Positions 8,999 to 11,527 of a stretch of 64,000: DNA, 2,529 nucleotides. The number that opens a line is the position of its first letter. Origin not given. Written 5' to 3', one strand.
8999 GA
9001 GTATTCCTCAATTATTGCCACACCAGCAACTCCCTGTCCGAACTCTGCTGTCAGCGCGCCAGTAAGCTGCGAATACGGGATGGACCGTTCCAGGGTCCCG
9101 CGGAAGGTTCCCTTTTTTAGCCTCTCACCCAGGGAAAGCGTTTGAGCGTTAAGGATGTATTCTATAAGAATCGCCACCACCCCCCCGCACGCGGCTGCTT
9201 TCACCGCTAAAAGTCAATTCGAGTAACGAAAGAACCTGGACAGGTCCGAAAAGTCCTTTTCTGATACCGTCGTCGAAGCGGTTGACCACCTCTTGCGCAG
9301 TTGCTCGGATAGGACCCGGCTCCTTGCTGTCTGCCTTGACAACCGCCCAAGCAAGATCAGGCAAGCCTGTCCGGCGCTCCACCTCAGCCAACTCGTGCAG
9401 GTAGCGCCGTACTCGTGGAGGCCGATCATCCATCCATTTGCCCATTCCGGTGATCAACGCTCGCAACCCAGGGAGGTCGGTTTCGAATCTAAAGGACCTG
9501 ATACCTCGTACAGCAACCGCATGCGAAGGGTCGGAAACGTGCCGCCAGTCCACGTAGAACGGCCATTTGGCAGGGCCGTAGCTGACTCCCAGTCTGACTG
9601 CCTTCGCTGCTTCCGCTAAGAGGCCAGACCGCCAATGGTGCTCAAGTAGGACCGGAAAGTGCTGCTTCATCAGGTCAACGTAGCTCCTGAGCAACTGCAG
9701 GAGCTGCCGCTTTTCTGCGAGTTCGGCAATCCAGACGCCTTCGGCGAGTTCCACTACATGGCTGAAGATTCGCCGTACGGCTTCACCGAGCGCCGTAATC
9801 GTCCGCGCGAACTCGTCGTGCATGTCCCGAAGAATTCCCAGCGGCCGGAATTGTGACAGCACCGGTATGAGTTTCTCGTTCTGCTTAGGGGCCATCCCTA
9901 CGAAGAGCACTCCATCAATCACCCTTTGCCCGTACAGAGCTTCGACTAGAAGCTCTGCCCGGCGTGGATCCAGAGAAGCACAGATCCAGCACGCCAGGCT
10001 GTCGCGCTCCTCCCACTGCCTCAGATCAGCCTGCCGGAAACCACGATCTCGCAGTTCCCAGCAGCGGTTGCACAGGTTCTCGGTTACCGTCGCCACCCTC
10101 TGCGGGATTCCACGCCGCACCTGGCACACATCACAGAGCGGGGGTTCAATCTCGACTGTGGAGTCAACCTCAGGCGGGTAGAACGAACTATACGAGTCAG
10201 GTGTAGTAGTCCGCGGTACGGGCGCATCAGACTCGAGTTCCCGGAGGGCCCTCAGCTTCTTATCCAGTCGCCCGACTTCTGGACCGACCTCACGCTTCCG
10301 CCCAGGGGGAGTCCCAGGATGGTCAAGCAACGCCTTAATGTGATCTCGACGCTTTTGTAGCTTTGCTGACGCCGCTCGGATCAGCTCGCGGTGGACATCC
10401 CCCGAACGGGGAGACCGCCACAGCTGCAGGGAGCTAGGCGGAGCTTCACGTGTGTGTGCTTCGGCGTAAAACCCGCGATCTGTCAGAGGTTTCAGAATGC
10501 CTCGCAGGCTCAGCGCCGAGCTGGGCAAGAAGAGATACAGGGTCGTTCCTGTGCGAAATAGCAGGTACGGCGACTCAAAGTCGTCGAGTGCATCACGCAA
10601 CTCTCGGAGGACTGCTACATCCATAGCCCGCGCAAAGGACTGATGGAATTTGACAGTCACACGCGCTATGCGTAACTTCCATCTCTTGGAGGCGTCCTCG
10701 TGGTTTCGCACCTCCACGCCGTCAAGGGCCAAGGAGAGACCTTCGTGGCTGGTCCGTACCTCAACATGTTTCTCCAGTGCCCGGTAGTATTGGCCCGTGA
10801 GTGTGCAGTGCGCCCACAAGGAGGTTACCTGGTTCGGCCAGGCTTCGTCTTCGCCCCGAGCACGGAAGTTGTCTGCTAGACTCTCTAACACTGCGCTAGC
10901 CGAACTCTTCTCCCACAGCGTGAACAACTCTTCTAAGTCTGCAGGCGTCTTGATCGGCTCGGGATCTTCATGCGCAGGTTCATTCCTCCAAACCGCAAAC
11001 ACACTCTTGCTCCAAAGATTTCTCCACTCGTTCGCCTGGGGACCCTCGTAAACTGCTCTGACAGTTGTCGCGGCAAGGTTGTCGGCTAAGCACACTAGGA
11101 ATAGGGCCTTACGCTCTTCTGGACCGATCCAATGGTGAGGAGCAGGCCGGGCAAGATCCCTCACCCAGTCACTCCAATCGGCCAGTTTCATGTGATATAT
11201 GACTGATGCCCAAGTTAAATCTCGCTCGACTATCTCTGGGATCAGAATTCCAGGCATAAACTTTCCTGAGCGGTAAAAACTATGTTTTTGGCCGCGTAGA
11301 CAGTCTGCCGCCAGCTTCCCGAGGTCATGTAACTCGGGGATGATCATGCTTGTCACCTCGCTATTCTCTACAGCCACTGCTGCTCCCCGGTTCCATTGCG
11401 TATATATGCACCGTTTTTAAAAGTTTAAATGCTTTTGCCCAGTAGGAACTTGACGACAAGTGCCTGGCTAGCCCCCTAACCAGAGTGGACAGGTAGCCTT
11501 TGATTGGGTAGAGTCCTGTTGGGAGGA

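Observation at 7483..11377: Array-less, adaptation-less Cas10(HD)-Cas5-Cas11-Cas7-like operon with a dead cyclase palm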

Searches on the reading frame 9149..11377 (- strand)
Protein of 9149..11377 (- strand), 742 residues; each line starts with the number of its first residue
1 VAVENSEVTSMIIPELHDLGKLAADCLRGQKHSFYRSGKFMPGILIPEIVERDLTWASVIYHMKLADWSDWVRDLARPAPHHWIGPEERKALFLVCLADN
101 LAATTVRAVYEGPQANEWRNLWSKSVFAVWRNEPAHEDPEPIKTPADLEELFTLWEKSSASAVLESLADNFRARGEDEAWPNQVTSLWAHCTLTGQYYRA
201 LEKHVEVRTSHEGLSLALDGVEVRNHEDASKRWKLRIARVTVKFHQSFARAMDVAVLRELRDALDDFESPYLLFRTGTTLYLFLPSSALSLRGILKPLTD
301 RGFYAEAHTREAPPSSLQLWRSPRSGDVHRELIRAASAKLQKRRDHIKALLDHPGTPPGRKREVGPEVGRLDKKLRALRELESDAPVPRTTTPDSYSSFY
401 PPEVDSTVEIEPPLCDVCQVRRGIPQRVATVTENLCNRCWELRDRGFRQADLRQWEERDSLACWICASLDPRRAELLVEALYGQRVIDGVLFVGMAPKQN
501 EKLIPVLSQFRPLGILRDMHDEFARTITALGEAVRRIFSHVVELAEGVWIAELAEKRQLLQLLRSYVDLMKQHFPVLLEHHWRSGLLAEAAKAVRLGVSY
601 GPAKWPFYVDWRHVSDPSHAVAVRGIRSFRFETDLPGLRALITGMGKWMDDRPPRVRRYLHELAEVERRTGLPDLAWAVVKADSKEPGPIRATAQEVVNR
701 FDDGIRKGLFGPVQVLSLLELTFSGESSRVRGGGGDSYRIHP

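Call 4: search_protein_families(library=pfam, proteins=[window:9149-11377:-], max_evalue=1)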
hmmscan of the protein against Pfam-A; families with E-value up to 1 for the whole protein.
window:9149-11377:- (742 aa): 2 families
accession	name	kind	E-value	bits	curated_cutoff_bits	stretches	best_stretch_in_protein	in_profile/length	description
PF17779.7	NOD2_WH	-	0.15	12.6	23.1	1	16-36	3-23/57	NOD2 winged helix domain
PF24430.1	DUF7553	-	0.29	12.1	27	1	330-385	11-64/85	Family of unknown function (DUF7553)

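Call 5: search_protein_families(library=ncbifam, proteins=[window:9149-11377:-], max_evalue=1)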
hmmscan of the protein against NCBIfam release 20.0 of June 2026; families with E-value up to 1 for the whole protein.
window:9149-11377:- (742 aa): 0 families

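Call 6: search_protein_families(library=padloc, proteins=[window:9149-11377:-], max_evalue=1)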
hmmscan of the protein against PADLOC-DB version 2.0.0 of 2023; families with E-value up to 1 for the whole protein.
window:9149-11377:- (742 aa): 1 family
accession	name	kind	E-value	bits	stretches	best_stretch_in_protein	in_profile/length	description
PDLC01558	Cas10a|Cas10f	-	1.6e-44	150.9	1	12-624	4-510/585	CAS-III-A; effector_LS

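Call 17: find_encoding_contigs(protein=window:9149-11377:-, flank=10000, max_places=6)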
Protein window:9149-11377:- (742 aa): no gene with exactly this product is on record in the collection.

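Call 18: find_encoding_contigs(protein=window:9149-11347:-, flank=10000, max_places=6)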
Protein window:9149-11347:- (732 aa): 1 contig read that carries it; 1 place shown.
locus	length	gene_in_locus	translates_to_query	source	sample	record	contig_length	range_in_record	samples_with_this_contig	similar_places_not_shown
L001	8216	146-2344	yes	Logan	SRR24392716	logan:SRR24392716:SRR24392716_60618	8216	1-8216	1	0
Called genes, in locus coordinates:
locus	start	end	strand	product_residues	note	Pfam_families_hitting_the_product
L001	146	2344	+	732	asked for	-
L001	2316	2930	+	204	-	-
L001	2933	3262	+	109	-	-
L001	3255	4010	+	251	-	PF03787:RAMPs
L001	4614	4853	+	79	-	-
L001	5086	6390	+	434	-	PF25924:MJECL33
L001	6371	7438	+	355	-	-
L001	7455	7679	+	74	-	-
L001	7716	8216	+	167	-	?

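Call 20: find_homologous_proteins(query=window:9149-11347:-, max_evalue=0.00001)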
Query window:9149-11347:- (732 aa): 5 proteins with E <= 0.00001 among 8000 candidates.
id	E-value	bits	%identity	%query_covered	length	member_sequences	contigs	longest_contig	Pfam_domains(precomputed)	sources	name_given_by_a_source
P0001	0.0e+0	1433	85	100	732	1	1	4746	-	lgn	-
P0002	0.0e+0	1328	100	79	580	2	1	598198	-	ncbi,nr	ncbi:MAG: hypothetical protein IMX00_00885 [Limnochordales bacterium]|nr:hypothetical protein [Limno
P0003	5.3e-267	906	57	100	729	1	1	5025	-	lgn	-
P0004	2.0e-76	276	30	98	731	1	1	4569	-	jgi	jgi:hypothetical protein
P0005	2.9e-72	262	31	93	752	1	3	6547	-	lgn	-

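Call 22: find_related_loci(query=A1, collection=genome_contigs, flank=10000)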
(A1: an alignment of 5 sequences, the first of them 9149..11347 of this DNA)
Query A1 (732 aa) in genome_contigs; peptide patterns used: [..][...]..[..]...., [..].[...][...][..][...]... (x = any residue, [..] = any of these).
47 stretches matched a pattern; 3 encode a relative of the query (tblastn E <= 1e-3); 3 distinct loci.
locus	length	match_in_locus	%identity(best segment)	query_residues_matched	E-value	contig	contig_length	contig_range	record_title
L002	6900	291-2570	25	2-729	2e-46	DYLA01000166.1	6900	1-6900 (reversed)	MAG TPA_asm: Anaerolinea sp. isolate SulCav_AS07-7_2_61_27 SulCav_AS07_7_10238_length_6900_cov_13_051570, whole genome s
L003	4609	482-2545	24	2-660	9e-37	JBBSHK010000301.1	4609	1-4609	MAG: Anaerolineae bacterium isolate LS2_sbin.66 LS2_sbin.66_K_19338_L_4609_cov_7.0000, whole genome shotgun sequence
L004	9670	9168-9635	31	2-151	1e-11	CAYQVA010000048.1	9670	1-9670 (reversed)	MAG TPA_asm: uncultured Anaerolineae bacterium isolate binchicken_co349_119 genome assembly, contig: NODE_2541_length_96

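Call 27: search_protein_families(library=padloc, proteins=[L002:279-2573:+, L002:2570-3214:+, L002:3219-3545:+, L002:3407-4342:+, L002:4335-5246:+, L002:5194-6276:+, L003:470-2680:+, L003:2638-3312:+, L003:3316-3609:+, L003:3611-4375:+], max_evalue=0.01)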
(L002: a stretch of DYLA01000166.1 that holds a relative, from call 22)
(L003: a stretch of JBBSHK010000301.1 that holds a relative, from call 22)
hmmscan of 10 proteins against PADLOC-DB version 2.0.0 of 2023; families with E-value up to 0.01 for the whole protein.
L002:279-2573:+ (764 aa): 1 family
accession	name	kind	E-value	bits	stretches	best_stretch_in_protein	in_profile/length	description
PDLC01558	Cas10a|Cas10f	-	2.1e-63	213.3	2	141-729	88-566/585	CAS-III-A; effector_LS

L002:2570-3214:+ (214 aa): 2 families
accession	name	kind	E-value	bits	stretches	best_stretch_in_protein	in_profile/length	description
PDLC01559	Cas5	-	1.4e-35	121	1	24-213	13-186/194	CAS-III-A; effector_G5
PDLC02151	Cas5_IIIf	-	1.5e-35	121.1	1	24-213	12-187/195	-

L002:3219-3545:+ (108 aa): 1 family
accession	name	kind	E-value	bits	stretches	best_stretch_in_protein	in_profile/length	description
PDLC01224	Cas11f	-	3.4e-08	31.5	1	31-105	14-86/87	CAS-III-F; effector_SS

L002:3407-4342:+ (311 aa): 11 families
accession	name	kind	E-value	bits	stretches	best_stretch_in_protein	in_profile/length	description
PDLC02150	Cas7_IIIf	-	1.6e-55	186.3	1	54-301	8-236/237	-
PDLC01296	Csm3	-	2.4e-12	45.3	1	56-245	9-158/192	"CAS-III-A,CAS-III-D; effector_G7"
PDLC01442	Csm3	-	1e-10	39.8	1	53-305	10-187/208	"CAS-III-A,CAS-III-D; effector_G7"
PDLC02117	Cas7_IIIg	-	1.8e-08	32.5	1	52-224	3-125/178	-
PDLC01017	Csm3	-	6.1e-07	27.4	1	56-263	14-183/257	Csm3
PDLC01441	Cmr4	-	2.8e-05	22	0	193-299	167-242/245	"CAS-III-B,CAS-III-C; effector_G7"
PDLC01015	Csm3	-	4.8e-05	22.6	1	90-245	32-143/178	Csm3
PDLC01016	Csm3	-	9.3e-05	20.9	1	90-295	35-187/189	Csm3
PDLC02115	Cas7_IIId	-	0.00054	17.2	1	52-244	5-148/486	-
PDLC01339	Csm3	-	0.0051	15.9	0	87-229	20-126/163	"CAS-III-A,CAS-III-D; effector_G7"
PDLC01297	Csm3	-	0.0059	14.5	0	55-109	7-65/198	"CAS-III-A,CAS-III-D; effector_G7"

L002:4335-5246:+ (303 aa): 83 families (the best 25 are shown)
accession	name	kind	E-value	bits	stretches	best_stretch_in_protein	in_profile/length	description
PDLC01136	RT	-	7.8e-88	292.3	1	8-275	4-261/263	RT (reverse transcriptase)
PDLC02063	Cas1_IIIb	-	2.6e-48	163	1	12-283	11-285/617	-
PDLC03754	RT_UG17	-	9.2e-39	131.5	1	8-284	9-281/429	DRT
PDLC03756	RT_UG19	-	9.7e-31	105.4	2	128-235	141-251/562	DRT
PDLC03688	HEase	-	4.5e-28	96.3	1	18-232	39-255/599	homing endonuclease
PDLC03779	RT_UG4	-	1e-27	95.1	1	14-277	5-264/307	DRT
PDLC03766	Drt9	-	2.3e-27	93.9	1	51-236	75-256/488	DRT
PDLC03759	RT_UG21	-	2e-26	90.8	2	133-262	141-268/503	DRT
PDLC03764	RT_UG26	-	3.4e-25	86.6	1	92-279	88-279/398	DRT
PDLC03760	RT_UG22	-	3.1e-21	74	1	50-262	46-243/476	DRT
PDLC01607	RT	-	3.7e-21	74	1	69-272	1-161/161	"CAS-I,CAS-II,CAS-III,CAS-IV,CAS-V,CAS-VI; acquisition_associated"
PDLC03755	RT_UG18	-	5e-20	70.2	1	32-275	21-264/295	DRT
PDLC03761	RT_UG23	-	6.9e-20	69.1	1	15-269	7-272/489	DRT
PDLC03771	RT_UG32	-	2.4e-18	64.1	1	66-264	84-290/521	DRT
PDLC03757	Drt2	-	2.5e-18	64.3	2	181-276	282-386/502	DRT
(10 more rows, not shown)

L002:5194-6276:+ (360 aa): 30 families (the best 25 are shown)
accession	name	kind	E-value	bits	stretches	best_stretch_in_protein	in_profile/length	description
PDLC01743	Cas1c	-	3.7e-96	320.3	1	30-359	6-336/337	-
PDLC00923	Cas1c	-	1.5e-94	315.1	1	30-357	4-338/340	"CRISPR-associated endonuclease Cas1, subtype I-C/DVULG"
PDLC01334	Cas1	-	4.6e-94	313.4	1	30-357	3-335/336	"CAS-I,CAS-II,CAS-III,CAS-IV,CAS-V,CAS-VI; acquisition_1"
PDLC02025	Cas1d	-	7.8e-94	312.7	1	29-358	1-314/316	-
PDLC01608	Cas1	-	2.8e-90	300.5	1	32-313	1-274/276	"CAS-I,CAS-II,CAS-III,CAS-IV,CAS-V,CAS-VI; acquisition_1"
PDLC01248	Cas1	-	7.1e-87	289.5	1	31-349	2-289/289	"CAS-I,CAS-II,CAS-III,CAS-IV,CAS-V,CAS-VI; acquisition_1"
PDLC01747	Cas1g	-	1.3e-86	289.3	1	30-358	198-521/523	-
PDLC00928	Cas1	-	9.5e-86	285.6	1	31-349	1-315/315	Cas1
PDLC00927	Cas1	-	5.9e-83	276.8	1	31-352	1-324/327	CRISPR-associated endonuclease Cas1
PDLC01449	Cas1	-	3.2e-71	237.9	1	29-350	1-283/285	"CAS-I,CAS-II,CAS-III,CAS-IV,CAS-V,CAS-VI; acquisition_1"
PDLC01740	Cas1_IIIa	-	2.8e-68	229.1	1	31-357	2-325/331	-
PDLC01249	Cas1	-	3.8e-66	221.1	1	32-291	1-246/246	"CAS-I,CAS-II,CAS-III,CAS-IV,CAS-V,CAS-VI; acquisition_1"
PDLC02067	Cas1b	-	4.2e-57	192.2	1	29-350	199-523/533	-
PDLC00922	Cas1a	-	1.4e-54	183.4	1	30-351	12-338/347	"CRISPR-associated endonuclease Cas1, subtype MYXAN"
PDLC01742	Cas1b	-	1.6e-45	154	1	31-359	4-324/326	-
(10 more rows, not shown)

L003:470-2680:+ (736 aa): 1 family
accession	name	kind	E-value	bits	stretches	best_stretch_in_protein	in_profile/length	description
PDLC01558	Cas10a|Cas10f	-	5.3e-93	311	1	3-734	2-582/585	CAS-III-A; effector_LS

L003:2638-3312:+ (224 aa): 2 families
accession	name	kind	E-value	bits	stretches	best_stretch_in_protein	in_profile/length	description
PDLC02151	Cas5_IIIf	-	5.2e-39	132.3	1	21-219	2-187/195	-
PDLC01559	Cas5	-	5.4e-39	132.2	1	21-219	3-186/194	CAS-III-A; effector_G5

L003:3316-3609:+ (97 aa): 1 family
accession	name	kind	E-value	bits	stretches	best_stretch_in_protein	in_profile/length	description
PDLC01224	Cas11f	-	1.7e-18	64.5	1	9-92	3-86/87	CAS-III-F; effector_SS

L003:3611-4375:+ (254 aa): 16 families
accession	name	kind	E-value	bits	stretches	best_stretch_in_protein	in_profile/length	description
PDLC02150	Cas7_IIIf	-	6.5e-53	177.8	1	5-252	6-236/237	-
PDLC01442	Csm3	-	9.9e-16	56.2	1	6-251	10-182/208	"CAS-III-A,CAS-III-D; effector_G7"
PDLC01296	Csm3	-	1e-14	53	1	8-250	8-187/192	"CAS-III-A,CAS-III-D; effector_G7"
PDLC02117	Cas7_IIIg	-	9.6e-11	39.9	1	7-249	5-170/178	-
PDLC01017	Csm3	-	1.8e-10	39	1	10-251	15-217/257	Csm3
PDLC01016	Csm3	-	1.2e-07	30.3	1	9-248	2-189/189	Csm3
PDLC01613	Csm3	-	4.2e-06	25.8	1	9-248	1-177/177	"CAS-III-A,CAS-III-D; effector_G7"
PDLC01015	Csm3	-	7.1e-06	25.3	1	35-181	24-137/178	Csm3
PDLC01339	Csm3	-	1.1e-05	24.5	1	12-151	1-83/163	"CAS-III-A,CAS-III-D; effector_G7"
PDLC02111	Cas7_IIId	-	0.00017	18.6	0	6-57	12-62/417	-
PDLC01441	Cmr4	-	0.00021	19.1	1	6-135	3-75/245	"CAS-III-B,CAS-III-C; effector_G7"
PDLC01297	Csm3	-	0.00051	18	0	15-61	23-64/198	"CAS-III-A,CAS-III-D; effector_G7"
PDLC02115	Cas7_IIId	-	0.0012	16.1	0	15-62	15-62/486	-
PDLC01014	Csm3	-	0.0024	16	0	15-58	24-62/203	CRISPR type III-A/MTUBE-associated RAMP protein Csm3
PDLC01724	typeIV_Cas7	-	0.0034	15.1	0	226-252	251-277/329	Csf2_0_IV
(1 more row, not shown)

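Call 30: find_encoding_contigs(protein=P0005, flank=10000, max_places=4)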
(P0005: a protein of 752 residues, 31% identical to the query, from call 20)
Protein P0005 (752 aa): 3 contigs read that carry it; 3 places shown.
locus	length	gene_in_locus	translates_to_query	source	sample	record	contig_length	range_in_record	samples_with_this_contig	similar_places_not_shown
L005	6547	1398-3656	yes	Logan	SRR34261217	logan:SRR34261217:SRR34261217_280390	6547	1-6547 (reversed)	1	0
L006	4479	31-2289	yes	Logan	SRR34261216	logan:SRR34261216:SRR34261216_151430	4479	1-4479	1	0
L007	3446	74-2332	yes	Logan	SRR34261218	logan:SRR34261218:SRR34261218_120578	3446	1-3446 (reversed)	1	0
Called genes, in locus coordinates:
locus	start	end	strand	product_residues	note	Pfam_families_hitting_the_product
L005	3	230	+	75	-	?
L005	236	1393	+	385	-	-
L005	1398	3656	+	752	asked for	-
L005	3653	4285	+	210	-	-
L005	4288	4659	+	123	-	-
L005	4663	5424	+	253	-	PF03787:RAMPs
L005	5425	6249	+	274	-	PF19308:CRISPR_Cas6_N, PF10040:CRISPR_Cas6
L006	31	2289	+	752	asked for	-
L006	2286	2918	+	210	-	-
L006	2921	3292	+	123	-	-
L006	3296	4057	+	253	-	PF03787:RAMPs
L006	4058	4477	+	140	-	?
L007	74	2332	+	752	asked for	-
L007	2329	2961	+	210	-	-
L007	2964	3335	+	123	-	-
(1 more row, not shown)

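Call 31: find_encoding_contigs(protein=P0003, flank=10000, max_places=4)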
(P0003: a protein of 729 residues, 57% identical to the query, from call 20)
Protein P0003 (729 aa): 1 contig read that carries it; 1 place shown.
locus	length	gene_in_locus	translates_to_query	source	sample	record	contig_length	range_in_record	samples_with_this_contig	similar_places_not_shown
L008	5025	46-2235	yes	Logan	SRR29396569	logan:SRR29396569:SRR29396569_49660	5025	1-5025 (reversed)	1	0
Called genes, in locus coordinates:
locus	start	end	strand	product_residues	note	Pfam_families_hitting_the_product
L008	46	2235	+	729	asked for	-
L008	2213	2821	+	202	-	-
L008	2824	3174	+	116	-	-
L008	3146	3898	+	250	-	PF03787:RAMPs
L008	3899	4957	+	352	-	PF27225:AF_1859_N, PF10040:CRISPR_Cas6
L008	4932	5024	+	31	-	?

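Call 32: find_encoding_contigs(protein=P0002, flank=10000, max_places=4)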
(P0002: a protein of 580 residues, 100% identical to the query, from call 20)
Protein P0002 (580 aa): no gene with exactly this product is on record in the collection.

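Call 33: find_encoding_contigs(protein=P0001, flank=10000, max_places=4)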
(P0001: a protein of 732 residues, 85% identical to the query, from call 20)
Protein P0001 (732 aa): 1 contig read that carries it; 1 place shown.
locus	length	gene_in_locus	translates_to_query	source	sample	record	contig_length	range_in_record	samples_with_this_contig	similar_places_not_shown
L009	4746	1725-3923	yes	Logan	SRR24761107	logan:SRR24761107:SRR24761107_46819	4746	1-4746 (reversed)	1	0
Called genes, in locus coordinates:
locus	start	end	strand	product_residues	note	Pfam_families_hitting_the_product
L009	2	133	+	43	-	?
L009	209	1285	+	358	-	PF01966:HD, PF19276:HD_assoc_2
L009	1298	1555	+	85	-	-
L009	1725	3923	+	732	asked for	-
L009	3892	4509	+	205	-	-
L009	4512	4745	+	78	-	?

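Call 34: find_encoding_contigs(protein=P0004, flank=10000, max_places=4)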
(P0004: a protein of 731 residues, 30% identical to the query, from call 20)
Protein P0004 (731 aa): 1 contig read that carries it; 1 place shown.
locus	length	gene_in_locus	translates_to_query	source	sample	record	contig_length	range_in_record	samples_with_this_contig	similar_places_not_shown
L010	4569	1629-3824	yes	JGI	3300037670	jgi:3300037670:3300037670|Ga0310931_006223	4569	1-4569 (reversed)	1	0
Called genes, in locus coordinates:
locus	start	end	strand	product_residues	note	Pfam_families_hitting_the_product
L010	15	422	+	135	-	PF04459:DUF512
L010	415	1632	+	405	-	PF04326:SLFN_AlbA_2, PF13749:HATPase_c_4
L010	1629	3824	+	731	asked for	-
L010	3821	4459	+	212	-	-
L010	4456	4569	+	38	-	?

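Call 36: find_related_loci(query=A1, collection=metagenome_contigs, flank=10000)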
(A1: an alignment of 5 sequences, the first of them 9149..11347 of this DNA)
Query A1 (732 aa) in metagenome_contigs; peptide patterns used: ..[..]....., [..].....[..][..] (x = any residue, [..] = any of these).
205 stretches matched a pattern; 3 encode a relative of the query (tblastn E <= 1e-3); 3 distinct loci.
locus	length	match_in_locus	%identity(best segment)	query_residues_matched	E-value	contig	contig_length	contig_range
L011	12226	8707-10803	31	2-673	3e-67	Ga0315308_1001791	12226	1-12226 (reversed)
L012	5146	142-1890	29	151-716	1e-62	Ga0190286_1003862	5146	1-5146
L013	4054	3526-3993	30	2-151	4e-12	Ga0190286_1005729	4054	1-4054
